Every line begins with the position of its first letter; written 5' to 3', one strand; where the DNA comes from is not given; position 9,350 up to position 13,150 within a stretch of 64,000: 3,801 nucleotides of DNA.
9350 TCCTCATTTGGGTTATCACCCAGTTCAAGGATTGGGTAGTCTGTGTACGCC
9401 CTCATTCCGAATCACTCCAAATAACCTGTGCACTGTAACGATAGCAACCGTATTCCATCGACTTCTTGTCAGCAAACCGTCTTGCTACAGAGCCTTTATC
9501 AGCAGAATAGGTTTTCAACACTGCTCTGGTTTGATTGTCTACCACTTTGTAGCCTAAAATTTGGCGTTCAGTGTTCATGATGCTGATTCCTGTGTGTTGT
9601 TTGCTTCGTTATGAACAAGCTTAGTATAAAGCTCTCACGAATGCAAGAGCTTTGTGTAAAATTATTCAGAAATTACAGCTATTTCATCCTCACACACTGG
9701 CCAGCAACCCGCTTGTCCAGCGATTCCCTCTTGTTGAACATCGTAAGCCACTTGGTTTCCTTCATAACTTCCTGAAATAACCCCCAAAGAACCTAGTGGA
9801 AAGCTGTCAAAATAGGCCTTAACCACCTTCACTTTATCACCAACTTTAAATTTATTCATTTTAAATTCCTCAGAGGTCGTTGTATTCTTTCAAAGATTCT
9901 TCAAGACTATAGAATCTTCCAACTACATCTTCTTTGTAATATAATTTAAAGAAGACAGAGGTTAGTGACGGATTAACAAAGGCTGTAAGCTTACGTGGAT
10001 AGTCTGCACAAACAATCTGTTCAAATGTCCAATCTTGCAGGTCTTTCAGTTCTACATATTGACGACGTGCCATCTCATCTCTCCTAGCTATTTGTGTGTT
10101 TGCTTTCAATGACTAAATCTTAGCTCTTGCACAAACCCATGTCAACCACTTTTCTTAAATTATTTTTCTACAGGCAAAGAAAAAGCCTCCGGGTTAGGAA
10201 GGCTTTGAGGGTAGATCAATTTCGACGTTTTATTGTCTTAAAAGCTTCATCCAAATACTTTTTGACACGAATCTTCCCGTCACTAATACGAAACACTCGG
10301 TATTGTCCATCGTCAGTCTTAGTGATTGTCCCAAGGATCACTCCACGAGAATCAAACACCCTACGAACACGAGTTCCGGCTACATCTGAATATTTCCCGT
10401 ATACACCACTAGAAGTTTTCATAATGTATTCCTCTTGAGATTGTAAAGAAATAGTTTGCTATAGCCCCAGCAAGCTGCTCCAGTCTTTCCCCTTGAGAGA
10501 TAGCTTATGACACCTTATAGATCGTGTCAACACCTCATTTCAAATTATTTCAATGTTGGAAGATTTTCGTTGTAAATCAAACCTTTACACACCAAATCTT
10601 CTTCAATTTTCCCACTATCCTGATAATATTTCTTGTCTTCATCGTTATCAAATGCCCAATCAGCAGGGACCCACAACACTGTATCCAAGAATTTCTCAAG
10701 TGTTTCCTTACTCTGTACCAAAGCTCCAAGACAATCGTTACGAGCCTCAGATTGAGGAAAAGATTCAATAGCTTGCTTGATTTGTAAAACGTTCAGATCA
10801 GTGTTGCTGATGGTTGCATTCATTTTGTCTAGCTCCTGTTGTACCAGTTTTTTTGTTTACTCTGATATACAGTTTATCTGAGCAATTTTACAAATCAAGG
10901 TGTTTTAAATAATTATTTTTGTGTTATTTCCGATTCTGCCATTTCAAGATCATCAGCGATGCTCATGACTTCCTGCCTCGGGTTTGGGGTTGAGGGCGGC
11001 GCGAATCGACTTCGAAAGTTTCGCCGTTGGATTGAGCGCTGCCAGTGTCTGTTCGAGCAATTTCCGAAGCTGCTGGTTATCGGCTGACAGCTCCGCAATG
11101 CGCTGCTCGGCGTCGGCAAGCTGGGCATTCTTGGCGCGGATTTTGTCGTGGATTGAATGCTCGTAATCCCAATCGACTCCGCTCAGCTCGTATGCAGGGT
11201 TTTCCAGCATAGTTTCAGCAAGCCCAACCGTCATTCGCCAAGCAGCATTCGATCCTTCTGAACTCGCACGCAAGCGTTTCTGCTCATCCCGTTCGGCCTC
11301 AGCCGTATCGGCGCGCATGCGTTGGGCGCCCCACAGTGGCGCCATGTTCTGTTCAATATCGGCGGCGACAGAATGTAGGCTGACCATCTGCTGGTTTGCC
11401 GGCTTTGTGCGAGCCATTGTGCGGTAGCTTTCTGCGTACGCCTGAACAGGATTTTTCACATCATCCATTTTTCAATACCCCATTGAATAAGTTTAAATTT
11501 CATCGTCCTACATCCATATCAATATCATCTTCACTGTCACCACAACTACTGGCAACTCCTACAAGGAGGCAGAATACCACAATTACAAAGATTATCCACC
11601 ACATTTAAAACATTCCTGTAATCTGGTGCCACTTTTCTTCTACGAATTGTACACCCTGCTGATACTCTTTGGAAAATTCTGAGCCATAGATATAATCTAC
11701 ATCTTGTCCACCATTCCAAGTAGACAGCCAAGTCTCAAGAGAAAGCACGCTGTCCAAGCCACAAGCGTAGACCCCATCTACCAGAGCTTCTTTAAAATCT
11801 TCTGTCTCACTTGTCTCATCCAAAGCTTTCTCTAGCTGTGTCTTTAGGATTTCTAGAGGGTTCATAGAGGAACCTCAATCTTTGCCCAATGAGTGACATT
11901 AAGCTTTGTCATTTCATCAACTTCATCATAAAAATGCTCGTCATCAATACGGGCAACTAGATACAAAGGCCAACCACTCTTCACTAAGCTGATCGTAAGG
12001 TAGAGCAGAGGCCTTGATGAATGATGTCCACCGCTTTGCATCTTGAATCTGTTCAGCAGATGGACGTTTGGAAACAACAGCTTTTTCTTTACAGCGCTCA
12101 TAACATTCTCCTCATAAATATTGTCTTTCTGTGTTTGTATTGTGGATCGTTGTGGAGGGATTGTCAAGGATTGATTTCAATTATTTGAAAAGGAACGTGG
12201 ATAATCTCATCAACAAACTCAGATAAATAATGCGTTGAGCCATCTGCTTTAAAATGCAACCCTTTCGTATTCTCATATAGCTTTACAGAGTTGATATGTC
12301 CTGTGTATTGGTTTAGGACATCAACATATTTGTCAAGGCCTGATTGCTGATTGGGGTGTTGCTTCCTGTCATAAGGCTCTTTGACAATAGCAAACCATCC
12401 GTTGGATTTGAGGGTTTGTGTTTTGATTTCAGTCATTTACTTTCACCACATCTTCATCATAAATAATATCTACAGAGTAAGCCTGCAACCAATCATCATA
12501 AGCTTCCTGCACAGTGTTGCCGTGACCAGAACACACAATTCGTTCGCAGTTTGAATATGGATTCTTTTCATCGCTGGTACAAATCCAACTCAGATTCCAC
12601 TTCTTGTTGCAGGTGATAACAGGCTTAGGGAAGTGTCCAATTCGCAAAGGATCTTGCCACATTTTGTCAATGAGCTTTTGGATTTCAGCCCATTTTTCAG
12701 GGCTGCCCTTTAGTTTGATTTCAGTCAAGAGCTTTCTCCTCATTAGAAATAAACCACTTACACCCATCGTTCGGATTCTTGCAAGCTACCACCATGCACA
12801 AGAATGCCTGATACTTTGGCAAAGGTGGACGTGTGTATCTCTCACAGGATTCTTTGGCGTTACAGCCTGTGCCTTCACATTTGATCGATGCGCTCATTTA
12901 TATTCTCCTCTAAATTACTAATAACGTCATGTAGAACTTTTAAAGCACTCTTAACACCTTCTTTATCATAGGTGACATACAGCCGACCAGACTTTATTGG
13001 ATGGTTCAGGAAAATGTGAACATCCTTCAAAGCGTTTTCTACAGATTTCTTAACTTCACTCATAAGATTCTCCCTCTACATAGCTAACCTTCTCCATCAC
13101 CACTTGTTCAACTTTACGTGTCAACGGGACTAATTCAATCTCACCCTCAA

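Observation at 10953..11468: Sharply GC-rich 0.5 kb island encoding a 171-aa coiled-coil protein inside the AT-rich early region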

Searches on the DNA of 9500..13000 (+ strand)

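Call 5: search_dna_similar(query=window:9500-13000:+, collection=phages, mode=near, max_rows=30)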
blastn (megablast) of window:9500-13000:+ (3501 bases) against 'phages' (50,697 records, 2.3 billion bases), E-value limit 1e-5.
No match.

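Call 25: search_rna_families(source=window, start=10500, end=12000, threshold=evalue, max_evalue=1)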
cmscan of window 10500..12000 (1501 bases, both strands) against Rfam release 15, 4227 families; matches with E-value up to 1: 0.
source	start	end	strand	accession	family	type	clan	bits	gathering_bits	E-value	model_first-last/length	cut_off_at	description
